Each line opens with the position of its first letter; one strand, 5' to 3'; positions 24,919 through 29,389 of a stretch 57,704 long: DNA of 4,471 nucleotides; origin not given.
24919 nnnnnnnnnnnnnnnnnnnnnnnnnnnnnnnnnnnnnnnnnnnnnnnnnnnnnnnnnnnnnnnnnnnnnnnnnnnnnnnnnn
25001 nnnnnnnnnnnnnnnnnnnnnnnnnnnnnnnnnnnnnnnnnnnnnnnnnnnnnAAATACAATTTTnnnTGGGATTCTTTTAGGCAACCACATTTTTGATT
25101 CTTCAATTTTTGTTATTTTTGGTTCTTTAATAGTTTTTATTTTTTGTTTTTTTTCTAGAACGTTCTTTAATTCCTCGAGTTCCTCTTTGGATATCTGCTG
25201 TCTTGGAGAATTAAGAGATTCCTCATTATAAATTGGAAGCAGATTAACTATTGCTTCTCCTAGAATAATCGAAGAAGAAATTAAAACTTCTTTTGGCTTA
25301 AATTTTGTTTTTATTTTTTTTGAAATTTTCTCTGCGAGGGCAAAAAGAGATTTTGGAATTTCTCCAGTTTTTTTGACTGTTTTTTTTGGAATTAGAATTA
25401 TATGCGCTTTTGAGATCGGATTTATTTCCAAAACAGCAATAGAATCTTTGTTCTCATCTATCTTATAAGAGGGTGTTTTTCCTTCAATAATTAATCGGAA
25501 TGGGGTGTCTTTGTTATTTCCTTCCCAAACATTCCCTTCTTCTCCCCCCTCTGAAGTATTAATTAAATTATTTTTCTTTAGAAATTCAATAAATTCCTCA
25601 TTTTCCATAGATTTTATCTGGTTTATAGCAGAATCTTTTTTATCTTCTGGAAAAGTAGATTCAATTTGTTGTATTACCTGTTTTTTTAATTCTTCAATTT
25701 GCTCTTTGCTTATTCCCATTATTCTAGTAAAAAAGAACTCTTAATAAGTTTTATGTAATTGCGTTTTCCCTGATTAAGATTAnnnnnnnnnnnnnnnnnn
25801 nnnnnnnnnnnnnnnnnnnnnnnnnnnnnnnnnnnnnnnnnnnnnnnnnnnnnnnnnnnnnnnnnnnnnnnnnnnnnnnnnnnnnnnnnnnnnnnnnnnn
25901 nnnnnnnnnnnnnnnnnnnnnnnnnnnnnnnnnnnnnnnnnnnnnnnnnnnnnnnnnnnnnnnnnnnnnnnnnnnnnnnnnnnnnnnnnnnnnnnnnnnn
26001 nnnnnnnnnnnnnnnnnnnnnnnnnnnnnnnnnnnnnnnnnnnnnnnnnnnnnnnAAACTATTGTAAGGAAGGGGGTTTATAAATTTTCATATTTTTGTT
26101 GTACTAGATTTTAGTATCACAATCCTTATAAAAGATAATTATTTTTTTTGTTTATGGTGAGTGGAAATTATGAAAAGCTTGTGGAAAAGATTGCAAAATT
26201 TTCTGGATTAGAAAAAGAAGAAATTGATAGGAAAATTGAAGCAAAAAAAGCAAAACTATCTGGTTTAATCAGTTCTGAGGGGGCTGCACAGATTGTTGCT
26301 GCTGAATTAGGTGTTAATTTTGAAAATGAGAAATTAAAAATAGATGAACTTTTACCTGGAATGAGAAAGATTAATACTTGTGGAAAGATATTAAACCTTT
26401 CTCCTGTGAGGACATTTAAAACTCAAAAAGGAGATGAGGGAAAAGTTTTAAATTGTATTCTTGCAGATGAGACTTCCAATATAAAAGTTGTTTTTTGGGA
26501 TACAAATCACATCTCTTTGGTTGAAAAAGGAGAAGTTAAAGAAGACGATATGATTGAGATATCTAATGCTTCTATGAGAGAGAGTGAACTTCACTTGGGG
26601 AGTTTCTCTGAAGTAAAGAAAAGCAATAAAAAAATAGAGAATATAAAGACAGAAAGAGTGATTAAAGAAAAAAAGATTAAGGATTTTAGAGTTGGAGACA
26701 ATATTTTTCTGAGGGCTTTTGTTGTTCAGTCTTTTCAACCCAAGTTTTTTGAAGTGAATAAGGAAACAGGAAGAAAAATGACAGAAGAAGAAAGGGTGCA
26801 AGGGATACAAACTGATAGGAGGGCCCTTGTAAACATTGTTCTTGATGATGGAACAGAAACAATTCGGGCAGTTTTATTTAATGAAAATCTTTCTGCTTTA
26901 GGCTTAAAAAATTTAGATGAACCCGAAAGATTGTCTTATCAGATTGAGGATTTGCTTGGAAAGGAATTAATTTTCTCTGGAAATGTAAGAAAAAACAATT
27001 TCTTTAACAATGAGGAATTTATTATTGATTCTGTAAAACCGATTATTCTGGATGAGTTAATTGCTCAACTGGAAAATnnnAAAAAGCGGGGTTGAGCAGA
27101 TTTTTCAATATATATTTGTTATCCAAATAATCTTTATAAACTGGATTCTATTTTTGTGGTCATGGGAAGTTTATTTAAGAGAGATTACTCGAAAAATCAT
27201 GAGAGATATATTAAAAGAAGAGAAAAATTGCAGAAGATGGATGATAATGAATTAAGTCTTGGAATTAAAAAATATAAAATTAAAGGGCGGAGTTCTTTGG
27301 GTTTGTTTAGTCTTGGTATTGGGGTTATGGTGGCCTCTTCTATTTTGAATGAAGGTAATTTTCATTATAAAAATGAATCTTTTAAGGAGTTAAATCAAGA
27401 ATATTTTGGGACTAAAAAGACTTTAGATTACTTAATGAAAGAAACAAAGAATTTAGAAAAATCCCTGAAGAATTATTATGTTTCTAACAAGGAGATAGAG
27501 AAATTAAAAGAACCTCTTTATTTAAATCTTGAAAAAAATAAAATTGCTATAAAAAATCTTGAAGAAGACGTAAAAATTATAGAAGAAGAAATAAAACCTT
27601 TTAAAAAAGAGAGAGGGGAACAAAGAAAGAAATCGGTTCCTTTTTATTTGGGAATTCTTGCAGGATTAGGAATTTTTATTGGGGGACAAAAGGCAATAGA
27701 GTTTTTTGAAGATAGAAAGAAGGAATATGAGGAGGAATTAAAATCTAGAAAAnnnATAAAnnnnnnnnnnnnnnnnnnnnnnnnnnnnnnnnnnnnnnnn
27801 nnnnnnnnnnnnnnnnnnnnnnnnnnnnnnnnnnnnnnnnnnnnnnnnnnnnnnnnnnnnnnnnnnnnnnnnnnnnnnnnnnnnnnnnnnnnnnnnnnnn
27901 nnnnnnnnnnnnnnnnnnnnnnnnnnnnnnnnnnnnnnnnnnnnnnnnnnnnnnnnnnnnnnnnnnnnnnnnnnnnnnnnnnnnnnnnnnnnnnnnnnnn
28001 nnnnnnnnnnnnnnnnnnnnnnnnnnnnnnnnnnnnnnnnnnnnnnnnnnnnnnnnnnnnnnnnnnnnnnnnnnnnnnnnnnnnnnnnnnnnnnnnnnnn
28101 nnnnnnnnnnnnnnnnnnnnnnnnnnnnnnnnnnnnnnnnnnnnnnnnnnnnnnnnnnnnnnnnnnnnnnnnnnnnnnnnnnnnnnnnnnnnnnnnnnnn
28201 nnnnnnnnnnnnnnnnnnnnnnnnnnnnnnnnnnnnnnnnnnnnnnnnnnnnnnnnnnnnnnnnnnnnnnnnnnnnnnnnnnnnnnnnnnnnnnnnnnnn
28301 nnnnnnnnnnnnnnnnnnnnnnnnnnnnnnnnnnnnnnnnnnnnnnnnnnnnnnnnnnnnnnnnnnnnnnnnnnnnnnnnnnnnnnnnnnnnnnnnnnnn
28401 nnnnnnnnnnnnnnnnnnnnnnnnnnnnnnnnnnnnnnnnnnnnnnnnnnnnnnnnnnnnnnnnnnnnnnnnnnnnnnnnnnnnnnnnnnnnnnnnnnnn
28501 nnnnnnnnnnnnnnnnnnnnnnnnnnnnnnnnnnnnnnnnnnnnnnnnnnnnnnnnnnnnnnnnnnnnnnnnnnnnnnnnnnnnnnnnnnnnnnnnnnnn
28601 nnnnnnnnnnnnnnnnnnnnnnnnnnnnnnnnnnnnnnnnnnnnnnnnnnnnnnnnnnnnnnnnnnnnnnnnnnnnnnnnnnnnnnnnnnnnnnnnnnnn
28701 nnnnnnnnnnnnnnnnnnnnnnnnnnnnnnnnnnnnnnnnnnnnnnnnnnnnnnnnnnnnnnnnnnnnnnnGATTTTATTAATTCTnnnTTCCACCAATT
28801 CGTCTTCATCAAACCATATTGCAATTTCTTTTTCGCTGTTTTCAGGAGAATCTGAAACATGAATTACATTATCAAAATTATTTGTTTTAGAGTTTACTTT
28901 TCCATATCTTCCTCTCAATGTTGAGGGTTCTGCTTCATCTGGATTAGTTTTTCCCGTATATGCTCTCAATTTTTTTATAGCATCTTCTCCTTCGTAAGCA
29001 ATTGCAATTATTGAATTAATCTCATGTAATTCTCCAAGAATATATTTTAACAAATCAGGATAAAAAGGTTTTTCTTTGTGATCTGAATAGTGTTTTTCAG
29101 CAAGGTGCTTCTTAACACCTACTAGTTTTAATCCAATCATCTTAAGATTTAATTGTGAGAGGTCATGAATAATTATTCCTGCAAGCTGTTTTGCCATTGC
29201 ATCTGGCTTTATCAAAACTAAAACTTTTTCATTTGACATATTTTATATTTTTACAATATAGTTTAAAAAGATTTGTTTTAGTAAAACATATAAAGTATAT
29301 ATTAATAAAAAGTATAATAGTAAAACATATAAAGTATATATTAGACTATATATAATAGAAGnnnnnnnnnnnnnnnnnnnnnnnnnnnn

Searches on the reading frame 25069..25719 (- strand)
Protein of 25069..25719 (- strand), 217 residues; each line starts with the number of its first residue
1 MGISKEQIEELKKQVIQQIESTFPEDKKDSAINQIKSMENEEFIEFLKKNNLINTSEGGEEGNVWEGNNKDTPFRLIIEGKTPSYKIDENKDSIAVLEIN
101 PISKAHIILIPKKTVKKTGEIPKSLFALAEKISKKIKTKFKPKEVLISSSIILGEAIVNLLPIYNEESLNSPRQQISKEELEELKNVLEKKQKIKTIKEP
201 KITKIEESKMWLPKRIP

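Call 62: search_protein_families(library=pfam, proteins=[window:25069-25719:-], max_evalue=0.001)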
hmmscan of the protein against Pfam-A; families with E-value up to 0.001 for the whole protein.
window:25069-25719:- (217 aa): 2 families
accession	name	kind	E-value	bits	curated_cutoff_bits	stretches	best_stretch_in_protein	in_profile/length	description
PF01230.28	HIT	-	1.5e-07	32.4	21.5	1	81-145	3-71/98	HIT domain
PF11969.13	DcpS_C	-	0.00071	20.5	24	0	74-140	4-70/114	Scavenger mRNA decapping enzyme C-term binding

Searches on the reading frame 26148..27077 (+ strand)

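Call 23: search_protein_families(library=pfam, proteins=[window:26148-27077:+], max_evalue=0.001)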
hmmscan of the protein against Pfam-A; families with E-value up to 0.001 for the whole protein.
window:26148-27077:+ (310 aa): 2 families
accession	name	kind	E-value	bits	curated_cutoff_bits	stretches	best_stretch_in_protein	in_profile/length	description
PF01336.31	tRNA_anti-codon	-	9.4e-10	38.7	27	0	85-138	11-53/75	OB-fold nucleic acid binding domain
PF09999.14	DUF2240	-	0.0002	21.5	22.3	1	6-59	85-138/144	Uncharacterized protein conserved in archaea (DUF2240)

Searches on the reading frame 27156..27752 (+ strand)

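Call 23: search_protein_families(library=pfam, proteins=[window:27156-27752:+], max_evalue=0.001)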
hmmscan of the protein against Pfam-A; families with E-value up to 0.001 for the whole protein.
window:27156-27752:+ (199 aa): 1 family
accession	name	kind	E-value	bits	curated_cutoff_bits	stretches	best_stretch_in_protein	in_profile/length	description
PF07888.16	CALCOCO1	-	0.00066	19.1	36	1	75-147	74-146/496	Calcium binding and coiled-coil domain (CALCOCO1) like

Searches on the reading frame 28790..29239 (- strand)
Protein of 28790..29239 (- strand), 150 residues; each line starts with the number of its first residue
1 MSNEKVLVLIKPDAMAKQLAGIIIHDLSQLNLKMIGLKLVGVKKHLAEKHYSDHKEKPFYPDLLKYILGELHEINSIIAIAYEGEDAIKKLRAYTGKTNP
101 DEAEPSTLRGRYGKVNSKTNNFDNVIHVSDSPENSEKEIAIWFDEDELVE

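Call 23: search_protein_families(library=pfam, proteins=[window:28790-29239:-], max_evalue=0.001)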
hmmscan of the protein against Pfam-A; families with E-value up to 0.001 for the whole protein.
window:28790-29239:- (150 aa): 1 family
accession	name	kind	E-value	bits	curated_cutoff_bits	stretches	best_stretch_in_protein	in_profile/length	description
PF00334.24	NDK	-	4.3e-39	133.9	27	1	4-147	1-134/135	Nucleoside diphosphate kinase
